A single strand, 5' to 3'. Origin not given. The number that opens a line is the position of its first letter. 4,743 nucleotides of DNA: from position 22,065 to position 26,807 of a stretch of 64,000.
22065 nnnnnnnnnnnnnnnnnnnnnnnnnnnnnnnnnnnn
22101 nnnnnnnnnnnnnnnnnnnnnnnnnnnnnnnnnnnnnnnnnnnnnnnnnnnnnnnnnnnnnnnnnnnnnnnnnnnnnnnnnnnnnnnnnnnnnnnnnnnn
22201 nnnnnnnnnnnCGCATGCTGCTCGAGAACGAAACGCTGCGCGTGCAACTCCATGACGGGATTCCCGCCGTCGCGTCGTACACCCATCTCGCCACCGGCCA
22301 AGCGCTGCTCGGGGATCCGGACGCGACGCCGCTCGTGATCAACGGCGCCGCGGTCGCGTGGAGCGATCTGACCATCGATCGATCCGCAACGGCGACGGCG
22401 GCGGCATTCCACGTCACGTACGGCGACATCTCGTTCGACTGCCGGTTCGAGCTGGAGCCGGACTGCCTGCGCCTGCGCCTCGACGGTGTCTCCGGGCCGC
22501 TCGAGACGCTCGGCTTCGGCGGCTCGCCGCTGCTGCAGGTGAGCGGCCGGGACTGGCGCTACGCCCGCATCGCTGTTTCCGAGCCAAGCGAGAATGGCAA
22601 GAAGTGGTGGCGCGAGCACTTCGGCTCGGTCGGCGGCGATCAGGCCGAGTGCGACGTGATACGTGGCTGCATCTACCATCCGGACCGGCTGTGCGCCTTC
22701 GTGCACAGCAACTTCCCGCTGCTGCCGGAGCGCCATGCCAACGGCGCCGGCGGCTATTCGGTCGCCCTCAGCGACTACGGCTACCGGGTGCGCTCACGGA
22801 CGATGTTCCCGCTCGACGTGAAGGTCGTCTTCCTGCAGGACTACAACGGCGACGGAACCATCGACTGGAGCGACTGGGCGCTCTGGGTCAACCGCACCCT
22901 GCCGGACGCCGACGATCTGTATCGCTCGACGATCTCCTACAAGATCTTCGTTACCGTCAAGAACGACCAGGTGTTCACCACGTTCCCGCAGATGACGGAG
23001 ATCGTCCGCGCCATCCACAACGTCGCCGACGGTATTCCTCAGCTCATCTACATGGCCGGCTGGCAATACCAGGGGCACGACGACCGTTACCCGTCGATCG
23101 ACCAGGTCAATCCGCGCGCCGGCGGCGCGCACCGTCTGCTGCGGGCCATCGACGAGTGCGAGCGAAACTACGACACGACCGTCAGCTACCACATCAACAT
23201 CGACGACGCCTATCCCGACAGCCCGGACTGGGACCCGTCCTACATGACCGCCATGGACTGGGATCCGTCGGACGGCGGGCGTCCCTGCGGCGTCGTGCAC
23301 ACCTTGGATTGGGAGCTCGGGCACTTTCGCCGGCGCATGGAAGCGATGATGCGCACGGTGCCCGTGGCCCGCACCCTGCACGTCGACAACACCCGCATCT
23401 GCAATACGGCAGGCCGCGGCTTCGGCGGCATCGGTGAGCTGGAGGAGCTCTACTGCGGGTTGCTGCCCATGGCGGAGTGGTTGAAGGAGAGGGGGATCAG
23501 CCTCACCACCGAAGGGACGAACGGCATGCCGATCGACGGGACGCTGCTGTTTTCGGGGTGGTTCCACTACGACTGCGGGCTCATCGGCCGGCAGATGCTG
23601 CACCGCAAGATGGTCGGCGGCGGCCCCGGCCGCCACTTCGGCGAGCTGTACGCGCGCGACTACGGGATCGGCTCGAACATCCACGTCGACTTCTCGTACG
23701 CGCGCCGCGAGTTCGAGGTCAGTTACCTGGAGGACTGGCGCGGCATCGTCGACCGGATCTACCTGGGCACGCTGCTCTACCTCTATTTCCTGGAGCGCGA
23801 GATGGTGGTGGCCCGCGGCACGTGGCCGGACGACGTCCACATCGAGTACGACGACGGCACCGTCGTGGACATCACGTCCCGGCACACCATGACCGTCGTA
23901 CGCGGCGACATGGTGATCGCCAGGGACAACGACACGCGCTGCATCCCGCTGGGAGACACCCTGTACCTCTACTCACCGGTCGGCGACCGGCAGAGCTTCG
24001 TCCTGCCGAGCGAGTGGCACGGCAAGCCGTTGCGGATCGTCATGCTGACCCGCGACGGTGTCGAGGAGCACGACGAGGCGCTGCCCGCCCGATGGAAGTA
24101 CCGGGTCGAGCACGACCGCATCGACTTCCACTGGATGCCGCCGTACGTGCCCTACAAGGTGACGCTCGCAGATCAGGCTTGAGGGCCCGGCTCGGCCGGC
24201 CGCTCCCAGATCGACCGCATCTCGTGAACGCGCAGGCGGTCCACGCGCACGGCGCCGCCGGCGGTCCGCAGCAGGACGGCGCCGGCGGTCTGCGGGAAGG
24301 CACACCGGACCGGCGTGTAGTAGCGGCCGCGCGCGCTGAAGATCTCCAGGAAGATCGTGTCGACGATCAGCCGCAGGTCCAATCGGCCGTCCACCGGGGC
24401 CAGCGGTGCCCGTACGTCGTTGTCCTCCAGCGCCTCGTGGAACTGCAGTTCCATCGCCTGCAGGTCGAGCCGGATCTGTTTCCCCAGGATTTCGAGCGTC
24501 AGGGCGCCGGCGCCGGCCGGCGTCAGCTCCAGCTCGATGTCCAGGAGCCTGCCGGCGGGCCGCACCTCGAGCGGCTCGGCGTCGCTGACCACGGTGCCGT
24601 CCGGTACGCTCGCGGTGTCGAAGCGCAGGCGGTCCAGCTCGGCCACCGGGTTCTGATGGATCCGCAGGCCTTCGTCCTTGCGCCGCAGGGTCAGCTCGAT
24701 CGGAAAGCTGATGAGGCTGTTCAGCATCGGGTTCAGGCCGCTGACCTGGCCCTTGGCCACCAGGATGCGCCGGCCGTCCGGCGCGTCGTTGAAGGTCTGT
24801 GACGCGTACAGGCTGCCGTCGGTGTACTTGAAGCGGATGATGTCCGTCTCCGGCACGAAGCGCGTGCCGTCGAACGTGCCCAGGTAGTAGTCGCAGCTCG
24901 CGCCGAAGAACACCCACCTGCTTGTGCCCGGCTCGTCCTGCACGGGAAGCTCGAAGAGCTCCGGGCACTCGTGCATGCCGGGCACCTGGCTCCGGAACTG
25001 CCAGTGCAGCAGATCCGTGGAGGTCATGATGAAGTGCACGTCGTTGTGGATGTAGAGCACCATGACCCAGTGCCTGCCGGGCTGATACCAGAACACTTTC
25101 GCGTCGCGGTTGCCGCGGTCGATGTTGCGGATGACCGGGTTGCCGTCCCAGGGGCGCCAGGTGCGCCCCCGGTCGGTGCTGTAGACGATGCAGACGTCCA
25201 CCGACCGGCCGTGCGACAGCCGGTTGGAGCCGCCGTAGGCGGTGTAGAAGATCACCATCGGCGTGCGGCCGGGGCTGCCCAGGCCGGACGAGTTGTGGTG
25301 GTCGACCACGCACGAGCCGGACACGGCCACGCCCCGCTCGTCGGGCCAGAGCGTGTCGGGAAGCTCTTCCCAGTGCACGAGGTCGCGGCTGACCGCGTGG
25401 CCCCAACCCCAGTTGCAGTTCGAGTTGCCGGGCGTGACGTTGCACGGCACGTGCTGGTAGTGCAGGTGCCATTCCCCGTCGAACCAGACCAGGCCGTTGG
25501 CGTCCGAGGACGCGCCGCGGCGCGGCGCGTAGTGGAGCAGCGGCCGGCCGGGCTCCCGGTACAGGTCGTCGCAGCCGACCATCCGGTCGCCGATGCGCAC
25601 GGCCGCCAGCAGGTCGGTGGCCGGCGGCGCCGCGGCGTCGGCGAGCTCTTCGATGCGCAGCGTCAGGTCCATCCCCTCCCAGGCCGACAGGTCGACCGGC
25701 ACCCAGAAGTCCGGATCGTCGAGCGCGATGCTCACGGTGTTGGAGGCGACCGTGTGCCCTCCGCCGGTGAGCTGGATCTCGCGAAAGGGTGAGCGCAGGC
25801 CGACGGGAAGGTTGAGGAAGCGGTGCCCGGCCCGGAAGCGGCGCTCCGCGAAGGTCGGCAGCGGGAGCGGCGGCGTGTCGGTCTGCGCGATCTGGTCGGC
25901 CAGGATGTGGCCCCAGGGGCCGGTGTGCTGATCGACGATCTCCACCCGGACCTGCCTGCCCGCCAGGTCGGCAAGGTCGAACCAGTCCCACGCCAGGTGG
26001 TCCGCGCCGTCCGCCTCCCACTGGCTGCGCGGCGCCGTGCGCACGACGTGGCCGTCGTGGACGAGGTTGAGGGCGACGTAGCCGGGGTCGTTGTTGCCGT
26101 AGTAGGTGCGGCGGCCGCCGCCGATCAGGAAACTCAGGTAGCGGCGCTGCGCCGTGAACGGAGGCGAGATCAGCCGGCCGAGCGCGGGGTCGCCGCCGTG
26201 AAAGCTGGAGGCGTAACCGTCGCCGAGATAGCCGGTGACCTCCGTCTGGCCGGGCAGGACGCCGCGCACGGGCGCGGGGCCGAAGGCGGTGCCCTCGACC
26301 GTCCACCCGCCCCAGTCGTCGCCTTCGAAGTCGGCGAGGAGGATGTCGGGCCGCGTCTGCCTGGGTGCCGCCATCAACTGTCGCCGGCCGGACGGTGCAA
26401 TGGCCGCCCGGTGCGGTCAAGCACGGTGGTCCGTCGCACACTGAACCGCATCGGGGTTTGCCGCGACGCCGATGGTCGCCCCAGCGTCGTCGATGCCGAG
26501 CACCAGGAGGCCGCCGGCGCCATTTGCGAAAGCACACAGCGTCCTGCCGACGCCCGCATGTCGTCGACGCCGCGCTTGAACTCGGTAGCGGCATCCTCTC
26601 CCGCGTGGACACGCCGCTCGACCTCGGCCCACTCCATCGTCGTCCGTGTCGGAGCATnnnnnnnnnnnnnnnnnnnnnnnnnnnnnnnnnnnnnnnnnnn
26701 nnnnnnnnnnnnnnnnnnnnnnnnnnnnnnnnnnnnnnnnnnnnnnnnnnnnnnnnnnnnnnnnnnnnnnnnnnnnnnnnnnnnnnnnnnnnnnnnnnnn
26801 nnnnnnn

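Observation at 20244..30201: Three paralogous 650-700 aa proteins of unrecognised family embedded among three GH32 genes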

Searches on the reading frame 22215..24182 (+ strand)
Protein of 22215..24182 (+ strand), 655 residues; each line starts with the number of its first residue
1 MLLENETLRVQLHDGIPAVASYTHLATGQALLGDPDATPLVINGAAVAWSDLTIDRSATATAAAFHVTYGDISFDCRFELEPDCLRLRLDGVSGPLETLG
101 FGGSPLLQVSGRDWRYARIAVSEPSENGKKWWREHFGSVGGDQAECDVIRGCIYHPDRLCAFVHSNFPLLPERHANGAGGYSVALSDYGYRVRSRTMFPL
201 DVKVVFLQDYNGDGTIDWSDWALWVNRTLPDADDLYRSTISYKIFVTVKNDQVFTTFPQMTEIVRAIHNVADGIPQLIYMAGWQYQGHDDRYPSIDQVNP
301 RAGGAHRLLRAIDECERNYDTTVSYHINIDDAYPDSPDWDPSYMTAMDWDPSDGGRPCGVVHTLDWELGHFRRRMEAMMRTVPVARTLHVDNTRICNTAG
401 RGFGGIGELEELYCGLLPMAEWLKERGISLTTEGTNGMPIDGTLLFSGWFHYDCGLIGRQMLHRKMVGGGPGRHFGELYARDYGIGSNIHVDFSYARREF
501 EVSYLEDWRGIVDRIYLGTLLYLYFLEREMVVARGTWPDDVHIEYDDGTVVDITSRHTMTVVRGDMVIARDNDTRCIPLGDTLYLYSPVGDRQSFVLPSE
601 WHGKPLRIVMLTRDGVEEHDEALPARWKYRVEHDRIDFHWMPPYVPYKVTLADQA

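Call 6: search_protein_families(library=pfam, proteins=[window:22215-24182:+], max_evalue=0.1)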
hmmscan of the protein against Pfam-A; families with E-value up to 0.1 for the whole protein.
window:22215-24182:+ (655 aa): 3 families
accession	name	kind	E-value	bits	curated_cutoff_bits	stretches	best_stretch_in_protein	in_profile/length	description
PF12905.13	Glyco_hydro_101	-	6.3e-11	42.6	25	1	257-393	40-176/272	Endo-alpha-N-acetylgalactosaminidase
PF18080.7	Gal_mutarotas_3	-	0.001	19.6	27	0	3-111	1-115/241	Galactose mutarotase-like fold domain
PF18952.6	DUF5696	-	0.011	14.7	25.6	1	245-341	252-348/612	Family of unknown function (DUF5696)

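Call 7: search_protein_families(library=ncbifam, proteins=[window:22215-24182:+], max_evalue=0.1)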
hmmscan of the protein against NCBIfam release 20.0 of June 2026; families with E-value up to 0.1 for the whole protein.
window:22215-24182:+ (655 aa): 2 families
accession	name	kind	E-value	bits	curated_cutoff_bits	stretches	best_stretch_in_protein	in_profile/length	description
NF040533.1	endo_SpGH101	exception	2.5e-07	28.3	2900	1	202-337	838-973/1962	SpGH101 family endo-alpha-N-acetylgalactosaminidase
NF041316.1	NleH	equivalog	0.022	14.2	450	1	353-389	67-103/304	type III secretion system effector kinase NleH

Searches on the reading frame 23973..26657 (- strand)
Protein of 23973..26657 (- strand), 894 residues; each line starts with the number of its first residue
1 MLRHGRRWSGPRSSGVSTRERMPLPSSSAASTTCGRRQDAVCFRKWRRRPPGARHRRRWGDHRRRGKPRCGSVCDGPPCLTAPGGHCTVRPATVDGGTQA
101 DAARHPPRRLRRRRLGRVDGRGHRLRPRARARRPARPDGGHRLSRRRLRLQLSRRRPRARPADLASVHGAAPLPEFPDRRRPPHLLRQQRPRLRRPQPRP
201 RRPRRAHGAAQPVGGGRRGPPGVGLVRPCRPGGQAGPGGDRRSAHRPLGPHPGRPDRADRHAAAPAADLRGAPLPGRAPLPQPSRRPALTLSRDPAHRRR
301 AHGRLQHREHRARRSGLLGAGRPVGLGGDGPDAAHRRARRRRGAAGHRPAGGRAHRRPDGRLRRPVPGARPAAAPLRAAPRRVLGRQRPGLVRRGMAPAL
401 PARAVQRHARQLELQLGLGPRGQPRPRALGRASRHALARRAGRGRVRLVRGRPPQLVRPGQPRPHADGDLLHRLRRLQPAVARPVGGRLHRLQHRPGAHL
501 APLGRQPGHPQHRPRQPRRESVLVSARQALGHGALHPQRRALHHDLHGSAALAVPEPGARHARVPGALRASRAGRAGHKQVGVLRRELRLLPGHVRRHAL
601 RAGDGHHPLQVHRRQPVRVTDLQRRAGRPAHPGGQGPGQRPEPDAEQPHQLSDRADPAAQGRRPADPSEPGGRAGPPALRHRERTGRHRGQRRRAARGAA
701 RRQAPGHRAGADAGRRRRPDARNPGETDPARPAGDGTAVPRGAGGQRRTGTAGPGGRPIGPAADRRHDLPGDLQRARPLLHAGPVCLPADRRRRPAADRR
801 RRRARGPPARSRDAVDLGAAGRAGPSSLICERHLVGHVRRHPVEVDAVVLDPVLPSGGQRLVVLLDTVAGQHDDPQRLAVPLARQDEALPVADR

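Call 6: search_protein_families(library=pfam, proteins=[window:23973-26657:-], max_evalue=0.1)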
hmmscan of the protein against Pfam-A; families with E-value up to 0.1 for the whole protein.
window:23973-26657:- (894 aa): 0 families

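Call 7: search_protein_families(library=ncbifam, proteins=[window:23973-26657:-], max_evalue=0.1)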
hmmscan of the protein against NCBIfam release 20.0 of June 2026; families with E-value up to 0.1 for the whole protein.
window:23973-26657:- (894 aa): 0 families

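Call 10: search_protein_families(library=pfam, proteins=[window:24173-26377:-], max_evalue=0.001)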
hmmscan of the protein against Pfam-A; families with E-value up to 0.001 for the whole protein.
window:24173-26377:- (734 aa): 3 families
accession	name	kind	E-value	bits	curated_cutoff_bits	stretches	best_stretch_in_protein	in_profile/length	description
PF00251.26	Glyco_hydro_32N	-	3.2e-44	152.2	22.1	1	282-566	1-298/307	Glycosyl hydrolases family 32 N-terminal domain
PF08244.19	Glyco_hydro_32C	-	0.00038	21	21.9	1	633-718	73-157/158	Glycosyl hydrolases family 32 C terminal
PF16352.10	DUF4980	-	0.00095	19.5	28.9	0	183-248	11-76/109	Domain of unknown function (DUF4980)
